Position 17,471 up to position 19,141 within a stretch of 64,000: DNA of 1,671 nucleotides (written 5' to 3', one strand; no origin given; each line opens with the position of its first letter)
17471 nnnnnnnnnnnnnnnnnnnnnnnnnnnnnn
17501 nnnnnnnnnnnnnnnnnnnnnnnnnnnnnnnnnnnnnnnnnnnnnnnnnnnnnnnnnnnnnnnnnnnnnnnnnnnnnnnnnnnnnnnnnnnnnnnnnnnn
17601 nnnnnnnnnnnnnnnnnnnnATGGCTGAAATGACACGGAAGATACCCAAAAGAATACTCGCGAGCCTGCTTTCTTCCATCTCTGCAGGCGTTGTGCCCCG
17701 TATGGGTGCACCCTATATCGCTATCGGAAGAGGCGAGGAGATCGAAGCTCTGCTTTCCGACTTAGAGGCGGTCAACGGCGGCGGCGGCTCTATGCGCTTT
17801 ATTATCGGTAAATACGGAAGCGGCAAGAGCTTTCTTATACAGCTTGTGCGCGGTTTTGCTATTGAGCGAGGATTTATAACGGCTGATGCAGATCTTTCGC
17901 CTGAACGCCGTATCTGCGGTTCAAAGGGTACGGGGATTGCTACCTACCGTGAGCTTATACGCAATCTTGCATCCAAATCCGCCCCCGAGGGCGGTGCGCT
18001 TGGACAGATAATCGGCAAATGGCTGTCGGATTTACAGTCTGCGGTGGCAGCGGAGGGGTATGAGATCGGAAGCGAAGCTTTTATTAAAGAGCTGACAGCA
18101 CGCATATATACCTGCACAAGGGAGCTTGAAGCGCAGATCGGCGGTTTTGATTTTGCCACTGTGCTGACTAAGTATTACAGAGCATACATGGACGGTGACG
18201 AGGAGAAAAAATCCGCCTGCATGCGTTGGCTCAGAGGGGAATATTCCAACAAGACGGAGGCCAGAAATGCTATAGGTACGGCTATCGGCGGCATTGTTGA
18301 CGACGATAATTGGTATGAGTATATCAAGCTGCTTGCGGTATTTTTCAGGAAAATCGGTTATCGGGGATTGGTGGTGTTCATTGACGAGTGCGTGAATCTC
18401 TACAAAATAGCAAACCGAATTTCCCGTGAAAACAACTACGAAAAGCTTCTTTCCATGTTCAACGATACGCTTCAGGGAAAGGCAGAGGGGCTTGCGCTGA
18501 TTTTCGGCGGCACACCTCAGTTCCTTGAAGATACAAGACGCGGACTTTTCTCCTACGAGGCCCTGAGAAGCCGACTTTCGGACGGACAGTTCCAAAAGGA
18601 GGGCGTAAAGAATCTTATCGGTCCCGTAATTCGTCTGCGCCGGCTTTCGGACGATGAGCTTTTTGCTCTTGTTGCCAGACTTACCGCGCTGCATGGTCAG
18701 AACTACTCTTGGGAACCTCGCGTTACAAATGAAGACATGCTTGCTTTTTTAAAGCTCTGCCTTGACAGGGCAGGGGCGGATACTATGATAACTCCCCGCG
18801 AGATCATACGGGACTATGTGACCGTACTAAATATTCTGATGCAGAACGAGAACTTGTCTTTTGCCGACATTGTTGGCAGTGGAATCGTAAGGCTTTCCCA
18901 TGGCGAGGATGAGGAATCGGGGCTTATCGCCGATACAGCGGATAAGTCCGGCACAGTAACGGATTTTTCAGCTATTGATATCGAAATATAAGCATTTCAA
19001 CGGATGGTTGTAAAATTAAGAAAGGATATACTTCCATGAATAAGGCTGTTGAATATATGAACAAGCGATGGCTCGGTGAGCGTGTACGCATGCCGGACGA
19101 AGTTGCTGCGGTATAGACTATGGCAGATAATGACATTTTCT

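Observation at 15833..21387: Three-gene TerB-N/TerB-C, DUF2791-type ATPase and Lhr-like helicase operon: a Shango-type anti-phage defence candidate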

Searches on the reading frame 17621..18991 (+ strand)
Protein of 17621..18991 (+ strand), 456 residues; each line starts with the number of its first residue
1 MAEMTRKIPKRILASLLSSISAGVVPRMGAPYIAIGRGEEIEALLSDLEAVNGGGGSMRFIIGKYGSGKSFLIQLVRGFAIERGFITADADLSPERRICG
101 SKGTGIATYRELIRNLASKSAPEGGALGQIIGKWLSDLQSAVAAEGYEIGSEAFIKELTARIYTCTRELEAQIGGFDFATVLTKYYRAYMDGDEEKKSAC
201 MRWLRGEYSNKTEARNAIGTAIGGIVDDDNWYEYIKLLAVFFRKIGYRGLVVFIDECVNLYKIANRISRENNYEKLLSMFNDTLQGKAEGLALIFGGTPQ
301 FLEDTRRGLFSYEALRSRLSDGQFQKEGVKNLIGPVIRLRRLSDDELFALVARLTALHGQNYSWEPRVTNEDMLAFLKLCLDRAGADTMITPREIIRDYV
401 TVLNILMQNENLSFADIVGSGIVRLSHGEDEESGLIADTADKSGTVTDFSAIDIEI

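Call 3: search_protein_families(library=pfam, proteins=[window:17621-18988:+], max_evalue=0.01)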
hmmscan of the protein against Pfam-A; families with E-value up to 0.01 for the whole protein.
window:17621-18988:+ (456 aa): 3 families
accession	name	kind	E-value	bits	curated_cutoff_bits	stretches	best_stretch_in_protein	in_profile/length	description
PF10923.14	BrxC_BrxD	-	1.3e-153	512.3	22.2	1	8-419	1-411/414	BREX system ATP-binding protein BrxC/D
PF13191.12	AAA_16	-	2e-09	38.6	32.6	1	35-161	3-123/167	AAA ATPase domain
PF13401.12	AAA_22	-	0.0003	21.6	27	0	211-302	47-127/130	AAA domain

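Call 4: search_protein_families(library=padloc, proteins=[window:17621-18988:+], max_evalue=0.01)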
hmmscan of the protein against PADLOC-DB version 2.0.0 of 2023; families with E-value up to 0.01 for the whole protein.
window:17621-18988:+ (456 aa): 2 families
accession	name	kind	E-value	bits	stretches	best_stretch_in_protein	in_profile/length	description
PDLC03959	SngB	-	9.8e-167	553.5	1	5-421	3-418/439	-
PDLC02494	BrxD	-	2.8e-48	163.2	1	10-411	6-403/440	BrxD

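Call 5: search_protein_families(library=ncbifam, proteins=[window:17621-18988:+], max_evalue=0.01)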
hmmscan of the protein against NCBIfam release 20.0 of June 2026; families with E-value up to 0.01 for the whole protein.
window:17621-18988:+ (456 aa): 1 family
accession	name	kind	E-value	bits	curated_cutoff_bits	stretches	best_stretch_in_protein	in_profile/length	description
NF033438.1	BREX_BrxD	equivalog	1.4e-47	162.7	350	1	15-410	7-398/423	BREX system ATP-binding protein BrxD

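Call 19: find_encoding_contigs(protein=window:17621-18991:+, flank=10000, max_places=8)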
Protein window:17621-18991:+ (456 aa): no gene with exactly this product is on record in the collection.

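Call 21: find_related_loci(query=window:17621-18988:+, collection=genome_contigs, flank=10000)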
Query window:17621-18988:+ (456 aa) in genome_contigs; peptide patterns used: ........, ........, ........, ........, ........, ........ (x = any residue, [..] = any of these).
161 stretches matched a pattern; 84 encode a relative of the query (tblastn E <= 1e-3); the best 80 are kept; 80 distinct loci.
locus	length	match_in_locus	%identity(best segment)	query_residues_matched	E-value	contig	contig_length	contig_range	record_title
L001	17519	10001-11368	86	1-456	0e+0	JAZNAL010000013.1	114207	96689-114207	MAG: Candidatus Flemingiibacterium sp. isolate T1900044747_TS20190213.MAGScoT_cleanbin_000029 SGB_2129_k141_2215172, who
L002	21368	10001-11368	86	1-456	0e+0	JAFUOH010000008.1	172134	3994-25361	MAG: Clostridia bacterium isolate RGIG4676 Roe_deer_Rectum-5__c830, whole genome shotgun sequence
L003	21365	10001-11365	85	1-456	0e+0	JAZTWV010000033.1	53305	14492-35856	MAG: Candidatus Flemingiibacterium sp. isolate T1900045332_YK20190021.MAGScoT_cleanbin_000022 SGB_6539_k141_1165504, who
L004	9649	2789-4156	85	1-456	0e+0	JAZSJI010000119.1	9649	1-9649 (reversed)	MAG: Candidatus Flemingiibacterium sp. isolate T1900044565_TS20190031.MAGScoT_cleanbin_000018 SGB_400_k141_2556697, whol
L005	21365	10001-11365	85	1-456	0e+0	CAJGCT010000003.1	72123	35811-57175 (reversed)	MAG: uncultured Clostridia bacterium isolate MAG28 genome assembly, contig: k141_2596047_length_72123_cov_10.9974, whole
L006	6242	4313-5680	84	1-456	0e+0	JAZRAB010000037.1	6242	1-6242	MAG: Candidatus Flemingiibacterium sp. isolate T1900045149_TC20190143.MAGScoT_cleanbin_000007 SGB_4943_k141_1587263, who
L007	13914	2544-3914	84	1-456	0e+0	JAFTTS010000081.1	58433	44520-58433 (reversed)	MAG: Clostridia bacterium isolate RGIG4141 Roe_deer_Colon-1__c463492, whole genome shotgun sequence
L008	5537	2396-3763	84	1-456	0e+0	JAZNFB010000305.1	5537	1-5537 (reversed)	MAG: Candidatus Flemingiibacterium sp. isolate T1900044715_TS20190181.MAGScoT_cleanbin_000068 SGB_1872_k141_1983806, who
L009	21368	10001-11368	83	1-456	0e+0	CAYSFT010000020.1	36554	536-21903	MAG TPA_asm: uncultured Lachnospiraceae bacterium isolate SRP315200_co1_909 genome assembly, contig: NODE_1473_length_36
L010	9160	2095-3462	83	1-456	0e+0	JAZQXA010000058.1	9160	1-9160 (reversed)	MAG: Candidatus Flemingiibacterium sp. isolate T1900045163_TC20190157.MAGScoT_cleanbin_000012 SGB_5099_k141_3320006, who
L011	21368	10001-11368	83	1-456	0e+0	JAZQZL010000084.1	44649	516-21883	MAG: Candidatus Flemingiibacterium sp. isolate T1900045155_TC20190149.MAGScoT_cleanbin_000011 SGB_4976_k141_2000912, who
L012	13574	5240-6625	81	1-456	0e+0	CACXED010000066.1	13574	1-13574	MAG: uncultured Ruminococcus sp. isolate RUG11171 genome assembly, contig: RUG11171_asm_66, whole genome shotgun sequenc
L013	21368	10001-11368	82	1-456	0e+0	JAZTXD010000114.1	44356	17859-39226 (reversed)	MAG: Candidatus Flemingiibacterium sp. isolate T1900045331_YK20190020.MAGScoT_cleanbin_000017 SGB_6526_k141_610281, whol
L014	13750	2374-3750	83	1-456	0e+0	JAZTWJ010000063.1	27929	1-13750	MAG: Candidatus Flemingiibacterium sp. isolate T1900045334_YK20190023.MAGScoT_cleanbin_000027 SGB_6570_k141_2532801, who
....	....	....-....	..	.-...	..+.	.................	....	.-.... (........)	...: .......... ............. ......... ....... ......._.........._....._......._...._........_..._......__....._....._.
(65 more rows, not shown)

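Call 29: search_solved_structures(query=window:17621-18988:+, max_evalue=0.01)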
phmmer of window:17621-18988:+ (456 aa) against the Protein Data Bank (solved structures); distinct sequences matched with E-value up to 0.01: 0.

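Call 36: find_related_loci(query=window:17621-18988:+, collection=viral_contigs, flank=10000)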
Query window:17621-18988:+ (456 aa) in viral_contigs; peptide patterns used: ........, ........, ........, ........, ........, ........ (x = any residue, [..] = any of these).
7 stretches matched a pattern, but none encodes a relative of the query by tblastn (E <= 1e-3).

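Call 69: search_dna_similar(query=window:17621-18988:+, collection=plasmids, mode=protein, max_rows=12)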
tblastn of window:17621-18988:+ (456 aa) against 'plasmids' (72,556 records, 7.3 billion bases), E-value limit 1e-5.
Records with a match: 697; places in all: 703; records where one place covers at least 80% of the query: 687.
Best place of each record, by identity: <60% 697.
By first word of the organism name: Klebsiella 449; Salmonella 144; Escherichia 14; Sulfitobacter 7; Phaeobacter 5; Bradyrhizobium 4; Azospirillum 4; Raoultella 4; Paracoccus 3; Mesorhizobium 3; and 49 more.
By predicted mobility (MOB-suite, as given by PLSDB): conjugative 542; non-mobilizable 110; mobilizable 45.
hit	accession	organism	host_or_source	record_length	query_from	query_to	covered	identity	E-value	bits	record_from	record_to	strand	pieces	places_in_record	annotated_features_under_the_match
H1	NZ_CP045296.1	Paenibacillus cellulositrophicus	cell culture,Thai soil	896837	7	438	95%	49.8%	1e-138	446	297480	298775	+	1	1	ATP-binding protein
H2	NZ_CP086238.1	Clostridium estertheticum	single colony,bovine feces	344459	1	420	92%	50.1%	8e-140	449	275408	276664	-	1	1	ATP-binding protein | TerB N-terminal domain-containing protein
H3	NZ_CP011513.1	Paenibacillus peoriae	cell culture,soil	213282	8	418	90%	48.8%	9e-131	424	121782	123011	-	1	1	ATP-binding protein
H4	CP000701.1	Rhizorhabdus wittichii RW1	-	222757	23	450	94%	42.1%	1e-98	331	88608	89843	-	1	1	hypothetical protein | DEAD/DEAH box helicase domain protein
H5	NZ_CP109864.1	Paracoccus aminovorans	bacteria,human fecal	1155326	7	446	96%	40.5%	7e-98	329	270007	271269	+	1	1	record has no annotation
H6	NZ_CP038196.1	Paracoccus versutus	single cell,soil adjacent to the roots ...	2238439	7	444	96%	40.6%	2e-99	333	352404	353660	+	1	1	none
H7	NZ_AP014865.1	Bacillus thuringiensis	-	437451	8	419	90%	42.8%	5e-110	363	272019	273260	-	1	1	ATP-binding protein | TerB N-terminal domain-containing protein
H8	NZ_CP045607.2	Bacillus cereus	Whole organism,soil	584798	8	419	90%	42.8%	1e-109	362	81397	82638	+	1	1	ATP-binding protein | TerB N-terminal domain-containing protein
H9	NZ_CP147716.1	Bradyrhizobium sp. 27S5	-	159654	1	420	92%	41.6%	3e-98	330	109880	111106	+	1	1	ATP-binding protein | TerB N-terminal domain-containing protein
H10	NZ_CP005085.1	Sphingobium sp. TKS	-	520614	4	446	97%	39.1%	8e-98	328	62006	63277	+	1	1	BREX system ATP-binding domain-containing protein | TerB N-terminal domain-containing protein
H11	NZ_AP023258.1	Mesorhizobium sp. L-2-11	Lotus japonicus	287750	1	420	92%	41.2%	2e-95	322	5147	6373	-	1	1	ATP-binding protein | TerB N-terminal domain-containing protein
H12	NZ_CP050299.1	Mesorhizobium huakuii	Oxytropis kamtschatica,cell ...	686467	4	419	91%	41.5%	1e-94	320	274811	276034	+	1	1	ATP-binding protein | TerB N-terminal domain-containing protein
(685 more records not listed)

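Call 70: search_dna_similar(query=window:17621-18988:+, collection=phages, mode=protein, max_rows=8)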
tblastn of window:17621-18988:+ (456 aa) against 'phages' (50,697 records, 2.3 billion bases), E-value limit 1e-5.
No match.

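Call 71: get_annotated_region(hit=H2, flank=6000)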
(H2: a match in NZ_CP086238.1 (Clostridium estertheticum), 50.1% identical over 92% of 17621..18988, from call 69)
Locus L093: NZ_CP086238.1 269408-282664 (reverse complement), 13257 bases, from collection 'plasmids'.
description: Clostridium estertheticum strain CF002 plasmid pCF002-344, complete sequence
organism: Clostridium estertheticum (NCBI taxid 238834)
taxonomy: Bacteria; Bacillota; Clostridia; Eubacteriales; Clostridiaceae; Clostridium; Clostridium estertheticum
host: -; source: single colony,bovine feces; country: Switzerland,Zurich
typing (MOB-suite, as given by PLSDB): non-mobilizable
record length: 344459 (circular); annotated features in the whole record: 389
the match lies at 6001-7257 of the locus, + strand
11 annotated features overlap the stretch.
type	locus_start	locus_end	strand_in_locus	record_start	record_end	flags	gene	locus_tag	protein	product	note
CDS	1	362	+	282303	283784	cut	-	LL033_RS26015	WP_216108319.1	amino acid adenylation domain-containing protein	-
CDS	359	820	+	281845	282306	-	-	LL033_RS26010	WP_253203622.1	GNAT family N-acetyltransferase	-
CDS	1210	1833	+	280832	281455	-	-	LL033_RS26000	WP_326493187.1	MFS transporter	GO:0055085 - transmembrane transport [Evidence IEA]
CDS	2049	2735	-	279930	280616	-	-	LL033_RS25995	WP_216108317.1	alpha/beta hydrolase-fold protein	-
CDS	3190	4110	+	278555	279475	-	-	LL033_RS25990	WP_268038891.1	relaxase/mobilization nuclease domain-containing protein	-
CDS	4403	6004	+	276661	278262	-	-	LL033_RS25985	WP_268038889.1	TerB N-terminal domain-containing protein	-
CDS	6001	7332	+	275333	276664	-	-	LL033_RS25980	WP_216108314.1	ATP-binding protein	-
CDS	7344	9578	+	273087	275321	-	-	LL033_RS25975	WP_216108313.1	DEAD/DEAH box helicase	-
CDS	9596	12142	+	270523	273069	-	-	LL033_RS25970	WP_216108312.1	ATP-binding cassette domain-containing protein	-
CDS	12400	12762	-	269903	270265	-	-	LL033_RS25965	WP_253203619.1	IS110 family transposase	-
CDS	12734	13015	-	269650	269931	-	-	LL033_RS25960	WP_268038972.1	transposase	GO:0006313 - DNA transposition [Evidence IEA]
